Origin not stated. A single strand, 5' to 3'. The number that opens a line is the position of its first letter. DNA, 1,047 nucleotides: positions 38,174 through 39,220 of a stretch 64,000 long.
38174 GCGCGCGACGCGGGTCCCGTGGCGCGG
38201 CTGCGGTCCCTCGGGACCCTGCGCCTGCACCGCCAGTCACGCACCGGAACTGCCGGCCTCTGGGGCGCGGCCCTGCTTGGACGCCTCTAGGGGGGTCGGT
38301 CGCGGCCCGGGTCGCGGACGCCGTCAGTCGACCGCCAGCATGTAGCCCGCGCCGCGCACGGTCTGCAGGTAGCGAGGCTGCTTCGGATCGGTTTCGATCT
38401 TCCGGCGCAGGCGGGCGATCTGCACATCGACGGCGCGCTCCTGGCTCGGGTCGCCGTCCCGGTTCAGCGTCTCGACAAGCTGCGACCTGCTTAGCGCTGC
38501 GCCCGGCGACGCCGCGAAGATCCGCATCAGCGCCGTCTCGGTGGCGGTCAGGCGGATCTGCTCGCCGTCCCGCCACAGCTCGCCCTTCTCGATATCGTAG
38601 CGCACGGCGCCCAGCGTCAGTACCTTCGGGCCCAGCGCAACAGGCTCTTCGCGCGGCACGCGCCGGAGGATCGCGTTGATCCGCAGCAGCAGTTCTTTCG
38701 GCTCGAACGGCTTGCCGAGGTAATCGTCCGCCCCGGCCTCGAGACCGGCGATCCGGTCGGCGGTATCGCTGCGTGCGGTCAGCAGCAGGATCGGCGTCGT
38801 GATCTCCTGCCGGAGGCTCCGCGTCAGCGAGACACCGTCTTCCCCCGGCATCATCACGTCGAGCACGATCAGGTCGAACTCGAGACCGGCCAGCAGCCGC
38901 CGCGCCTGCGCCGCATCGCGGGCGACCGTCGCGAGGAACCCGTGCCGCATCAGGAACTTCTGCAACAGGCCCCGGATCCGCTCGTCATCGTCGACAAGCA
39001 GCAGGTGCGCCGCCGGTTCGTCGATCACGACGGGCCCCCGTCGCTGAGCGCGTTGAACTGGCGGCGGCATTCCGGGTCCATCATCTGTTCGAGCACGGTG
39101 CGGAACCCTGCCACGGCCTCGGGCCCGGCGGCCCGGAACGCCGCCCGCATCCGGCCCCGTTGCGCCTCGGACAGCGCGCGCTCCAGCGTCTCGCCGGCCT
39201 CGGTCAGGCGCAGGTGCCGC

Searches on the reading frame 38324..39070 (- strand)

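Call 10: search_protein_families(library=ncbifam, proteins=[window:38324-39070:-])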
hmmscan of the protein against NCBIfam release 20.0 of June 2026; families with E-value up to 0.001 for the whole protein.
window:38324-39070:- (248 aa): 98 families (the best 25 are shown)
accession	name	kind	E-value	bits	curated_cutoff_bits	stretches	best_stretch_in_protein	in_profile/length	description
NF007005.1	PRK09468.1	equivalog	3.4e-68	229.6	331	1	21-246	4-232/237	osmolarity response regulator transcription factor OmpR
NF045944.1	ResRegRpaBCyano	equivalog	1.8e-60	204.2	330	1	24-245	1-227/229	response regulator transcription factor RpaB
NF040689.1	MtrAB_MtrA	equivalog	2e-56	190.8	300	1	24-244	2-217/219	MtrAB system response regulator MtrA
NF041733.1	resp_reg_CseB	equivalog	2.2e-53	181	350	1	22-245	2-226/228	two-component system response regulator CseB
TIGR02154.1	PhoB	equivalog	1.4e-51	175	296.2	1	21-245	3-225/226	phosphate regulon transcriptional regulator PhoB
NF008034.0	PRK10766.1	equivalog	5.1e-50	170.1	275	1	21-248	3-229/231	two-component system response regulator TorR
NF040534.1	resp_reg_YycF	equivalog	6.4e-45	153.2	340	1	23-245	3-227/231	response regulator YycF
NF053854.1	RespRegPhoBBctds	equivalog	6.8e-45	153.1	270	1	23-245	1-224/225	two-component system response regulator PhoB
NF008199.0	PRK10955.1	equivalog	1.8e-44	152.4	341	1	22-245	3-228/232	envelope stress response regulator transcription factor CpxR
TIGR01387.1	cztR_silR_copR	subfamily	7.4e-44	150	279.2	1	23-245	1-218/218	heavy metal response regulator transcription factor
NF008296.0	PRK11083.1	equivalog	8.9e-44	149.6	273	1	21-246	4-226/228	two-component system response regulator CreB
NF007982.1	PRK10710.1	equivalog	9.9e-43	146.4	380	1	21-244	8-226/235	envelope stress response regulator BaeR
NF010430.0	PRK13856.1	equivalog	5e-42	144.3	344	1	22-248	3-230/241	two-component response regulator VirG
NF051850.1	RespRegRprY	equivalog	6.6e-41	140.2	370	1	22-246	6-227/234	response regulator transcription factor RprY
NF041734.1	resp_reg_RppA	equivalog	3e-40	138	250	1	23-246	3-228/229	two-component system response regulator RppA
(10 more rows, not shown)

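Call 74: search_protein_families(library=pfam, proteins=[window:38324-39070:-], max_evalue=0.001)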
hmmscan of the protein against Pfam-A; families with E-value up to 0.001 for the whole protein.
window:38324-39070:- (248 aa): 2 families
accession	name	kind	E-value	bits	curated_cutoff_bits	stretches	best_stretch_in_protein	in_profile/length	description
PF00072.30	Response_reg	-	8.5e-28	97.2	30.2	1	24-131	2-110/111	Response regulator receiver domain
PF00486.34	Trans_reg_C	-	1.1e-22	80.4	26.2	1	169-245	1-77/77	Transcriptional regulatory protein, C terminal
